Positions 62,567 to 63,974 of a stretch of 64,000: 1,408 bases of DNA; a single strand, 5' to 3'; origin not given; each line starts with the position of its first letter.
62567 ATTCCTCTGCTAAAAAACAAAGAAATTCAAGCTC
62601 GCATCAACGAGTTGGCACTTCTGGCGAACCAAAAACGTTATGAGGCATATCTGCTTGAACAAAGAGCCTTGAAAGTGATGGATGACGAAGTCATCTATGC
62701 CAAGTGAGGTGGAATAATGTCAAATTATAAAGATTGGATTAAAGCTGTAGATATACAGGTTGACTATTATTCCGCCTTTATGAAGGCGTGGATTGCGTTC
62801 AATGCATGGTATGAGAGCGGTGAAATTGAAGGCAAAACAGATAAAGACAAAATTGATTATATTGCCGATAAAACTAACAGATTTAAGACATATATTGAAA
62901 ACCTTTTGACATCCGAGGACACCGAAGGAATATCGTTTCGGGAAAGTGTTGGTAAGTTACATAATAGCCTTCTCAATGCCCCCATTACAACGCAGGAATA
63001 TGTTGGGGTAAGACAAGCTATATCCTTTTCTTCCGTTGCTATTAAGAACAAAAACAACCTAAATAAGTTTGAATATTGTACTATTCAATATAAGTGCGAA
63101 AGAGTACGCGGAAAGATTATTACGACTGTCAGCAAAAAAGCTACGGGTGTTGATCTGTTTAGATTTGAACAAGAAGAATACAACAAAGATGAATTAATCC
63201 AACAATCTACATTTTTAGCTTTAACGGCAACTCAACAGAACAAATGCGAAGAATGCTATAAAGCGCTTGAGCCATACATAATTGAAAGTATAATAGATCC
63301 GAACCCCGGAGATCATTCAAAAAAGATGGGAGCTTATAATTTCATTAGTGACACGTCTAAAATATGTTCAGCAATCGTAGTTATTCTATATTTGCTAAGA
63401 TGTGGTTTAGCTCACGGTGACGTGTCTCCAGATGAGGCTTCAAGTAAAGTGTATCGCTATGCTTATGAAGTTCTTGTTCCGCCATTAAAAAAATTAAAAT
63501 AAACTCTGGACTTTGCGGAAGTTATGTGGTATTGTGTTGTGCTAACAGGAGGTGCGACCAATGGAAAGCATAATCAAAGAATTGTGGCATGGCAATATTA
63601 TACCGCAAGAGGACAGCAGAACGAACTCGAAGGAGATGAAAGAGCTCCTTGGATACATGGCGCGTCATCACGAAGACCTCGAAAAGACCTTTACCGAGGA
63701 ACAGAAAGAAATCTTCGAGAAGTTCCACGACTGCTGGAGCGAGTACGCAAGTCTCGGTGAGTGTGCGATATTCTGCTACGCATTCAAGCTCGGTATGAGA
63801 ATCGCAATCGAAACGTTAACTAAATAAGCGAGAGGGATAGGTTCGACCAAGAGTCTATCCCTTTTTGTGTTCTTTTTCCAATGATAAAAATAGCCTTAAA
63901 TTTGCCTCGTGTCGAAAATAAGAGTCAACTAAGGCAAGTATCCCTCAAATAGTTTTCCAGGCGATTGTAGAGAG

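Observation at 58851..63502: Four-gene operon: wHTH, nuclease-methyltransferase fusion, two-TRD S subunit and an Rx4H (HEPN-like) tail gene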

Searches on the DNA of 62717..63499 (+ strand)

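Call 63: search_dna_similar(query=L048:7977-8768:+, collection=ecoli_genomes, mode=distant, max_rows=10)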
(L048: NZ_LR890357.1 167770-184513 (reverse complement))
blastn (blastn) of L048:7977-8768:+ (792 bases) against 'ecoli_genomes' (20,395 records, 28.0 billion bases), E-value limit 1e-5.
Records with a match: 5; places in all: 5; records where one place covers at least 80% of the query: 3.
Genomes with a match: 5 of 5426; with a place that covers at least 80% of the query: 3. Places per genome that has any: lowest 1, median 1, highest 1. On chromosomes: 3 places; on plasmids: 2.
Best place of each record, by identity: >=99% 5.
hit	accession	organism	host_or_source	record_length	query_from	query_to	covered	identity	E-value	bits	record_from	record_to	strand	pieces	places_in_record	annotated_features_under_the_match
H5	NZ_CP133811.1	Escherichia coli strain EC2001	food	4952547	1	792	100%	99.9%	0e+0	1425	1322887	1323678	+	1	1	hypothetical protein | restriction endonuclease subunit S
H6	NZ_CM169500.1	Escherichia coli strain EC01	Homo sapiens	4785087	1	792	100%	99.9%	0e+0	1425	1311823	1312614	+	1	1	hypothetical protein | restriction endonuclease subunit S domain-containing protein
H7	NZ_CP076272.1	Escherichia coli strain E21845/O/A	Homo sapiens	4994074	1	792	100%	99.7%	0e+0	1420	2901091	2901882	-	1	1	hypothetical protein | restriction endonuclease subunit S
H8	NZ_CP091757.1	Escherichia coli strain LC-1302-2020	Homo sapiens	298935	390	792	51%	99.3%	0e+0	714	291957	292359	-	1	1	none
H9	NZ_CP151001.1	Escherichia coli strain CUVET16-321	Dog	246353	390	792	51%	99.3%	0e+0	714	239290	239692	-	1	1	none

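Call 65: get_annotated_region(hit=H5, flank=9000)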
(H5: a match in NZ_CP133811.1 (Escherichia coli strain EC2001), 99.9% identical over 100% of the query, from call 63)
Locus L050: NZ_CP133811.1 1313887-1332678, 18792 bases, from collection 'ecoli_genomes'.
description: Escherichia coli strain EC2001 chromosome, complete genome
organism: Escherichia coli strain EC2001 (NCBI taxid 562)
replicon: chromosome; assembly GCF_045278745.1
host: -; source: food; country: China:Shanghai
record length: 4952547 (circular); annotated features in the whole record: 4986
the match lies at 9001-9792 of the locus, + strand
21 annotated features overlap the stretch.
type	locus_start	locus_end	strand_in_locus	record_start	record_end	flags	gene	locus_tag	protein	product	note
CDS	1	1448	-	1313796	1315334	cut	trbL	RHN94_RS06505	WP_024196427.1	P-type conjugative transfer protein TrbL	-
CDS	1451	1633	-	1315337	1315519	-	-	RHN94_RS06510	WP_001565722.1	hypothetical protein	-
CDS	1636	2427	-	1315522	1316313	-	trbJ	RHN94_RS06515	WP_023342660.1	P-type conjugative transfer protein TrbJ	-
CDS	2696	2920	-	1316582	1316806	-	-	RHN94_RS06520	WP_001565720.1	hypothetical protein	-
CDS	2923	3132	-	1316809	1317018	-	-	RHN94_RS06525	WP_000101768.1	TraC family protein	-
CDS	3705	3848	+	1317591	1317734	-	-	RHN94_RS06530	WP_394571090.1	plasmid mobilization protein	-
CDS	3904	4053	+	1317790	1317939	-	-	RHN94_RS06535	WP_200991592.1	DNA-binding protein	-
CDS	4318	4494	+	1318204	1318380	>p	-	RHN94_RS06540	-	addiction module antidote protein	incomplete; partial in the middle of a contig; missing C-terminus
CDS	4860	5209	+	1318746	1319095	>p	-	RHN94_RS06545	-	recombinase family protein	frameshifted; incomplete; partial in the middle of a contig; missing C-terminus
CDS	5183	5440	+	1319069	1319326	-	-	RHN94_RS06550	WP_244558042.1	helix-turn-helix domain-containing protein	-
CDS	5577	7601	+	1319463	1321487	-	-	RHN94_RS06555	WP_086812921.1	N-6 DNA methylase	-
CDS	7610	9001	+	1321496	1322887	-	-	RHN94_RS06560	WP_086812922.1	restriction endonuclease subunit S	-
CDS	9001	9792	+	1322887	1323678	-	-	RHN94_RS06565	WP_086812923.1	hypothetical protein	-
CDS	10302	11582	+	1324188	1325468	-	-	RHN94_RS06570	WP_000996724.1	DUF262 domain-containing protein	-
CDS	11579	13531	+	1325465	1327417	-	-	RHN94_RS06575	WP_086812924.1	DUF262 domain-containing protein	-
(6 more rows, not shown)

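Call 66: get_annotated_region(hit=H7, flank=9000)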
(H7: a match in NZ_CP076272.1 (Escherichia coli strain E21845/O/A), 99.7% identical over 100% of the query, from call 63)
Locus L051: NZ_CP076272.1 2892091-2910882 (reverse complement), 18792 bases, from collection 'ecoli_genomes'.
description: Escherichia coli strain E21845/O/A chromosome, complete genome
organism: Escherichia coli strain E21845/O/A (NCBI taxid 562)
replicon: chromosome; assembly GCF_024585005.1
host: Homo sapiens; source: adult; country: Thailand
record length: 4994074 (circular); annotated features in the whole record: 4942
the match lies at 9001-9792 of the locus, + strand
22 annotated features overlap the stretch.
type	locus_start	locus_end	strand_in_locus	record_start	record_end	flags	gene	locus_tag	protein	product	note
CDS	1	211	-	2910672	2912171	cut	trbL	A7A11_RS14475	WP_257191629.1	P-type conjugative transfer protein TrbL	-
CDS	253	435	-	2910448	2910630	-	-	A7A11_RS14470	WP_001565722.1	hypothetical protein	-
CDS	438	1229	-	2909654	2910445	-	trbJ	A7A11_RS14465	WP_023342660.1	P-type conjugative transfer protein TrbJ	-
CDS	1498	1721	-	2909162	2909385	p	-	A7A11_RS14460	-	hypothetical protein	frameshifted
CDS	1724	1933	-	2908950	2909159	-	-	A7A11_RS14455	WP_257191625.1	TraC family protein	-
CDS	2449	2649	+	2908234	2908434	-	-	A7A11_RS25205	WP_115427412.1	plasmid mobilization protein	-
CDS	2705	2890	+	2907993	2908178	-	-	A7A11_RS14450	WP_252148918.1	hypothetical protein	-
CDS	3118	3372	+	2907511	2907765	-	-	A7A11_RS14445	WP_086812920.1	type I toxin-antitoxin system ptaRNA1 family toxin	-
CDS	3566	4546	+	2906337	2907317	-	-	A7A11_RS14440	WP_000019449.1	IS5-like element ISKpn26 family transposase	-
CDS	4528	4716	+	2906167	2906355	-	-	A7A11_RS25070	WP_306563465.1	hypothetical protein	-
CDS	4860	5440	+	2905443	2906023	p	-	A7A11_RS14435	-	recombinase family protein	frameshifted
CDS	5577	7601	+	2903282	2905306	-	-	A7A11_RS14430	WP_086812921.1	N-6 DNA methylase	-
CDS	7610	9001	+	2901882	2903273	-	-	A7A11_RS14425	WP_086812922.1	restriction endonuclease subunit S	-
CDS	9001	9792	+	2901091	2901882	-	-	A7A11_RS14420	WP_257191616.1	hypothetical protein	-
CDS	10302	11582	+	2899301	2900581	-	-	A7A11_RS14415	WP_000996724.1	DUF262 domain-containing protein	-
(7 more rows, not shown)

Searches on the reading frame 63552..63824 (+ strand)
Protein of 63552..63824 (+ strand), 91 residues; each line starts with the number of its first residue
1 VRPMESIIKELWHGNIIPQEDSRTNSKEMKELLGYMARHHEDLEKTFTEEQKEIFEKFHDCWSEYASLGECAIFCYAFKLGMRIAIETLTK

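Call 7: search_protein_families(library=phrogs, proteins=[window:63552-63824:+], max_evalue=0.1)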
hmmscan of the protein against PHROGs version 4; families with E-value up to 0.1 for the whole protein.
window:63552-63824:+ (91 aa): 1 family
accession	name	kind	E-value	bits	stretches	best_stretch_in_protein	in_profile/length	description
phrog_19570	-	unknown function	0.079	14.3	0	43-71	22-49/66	-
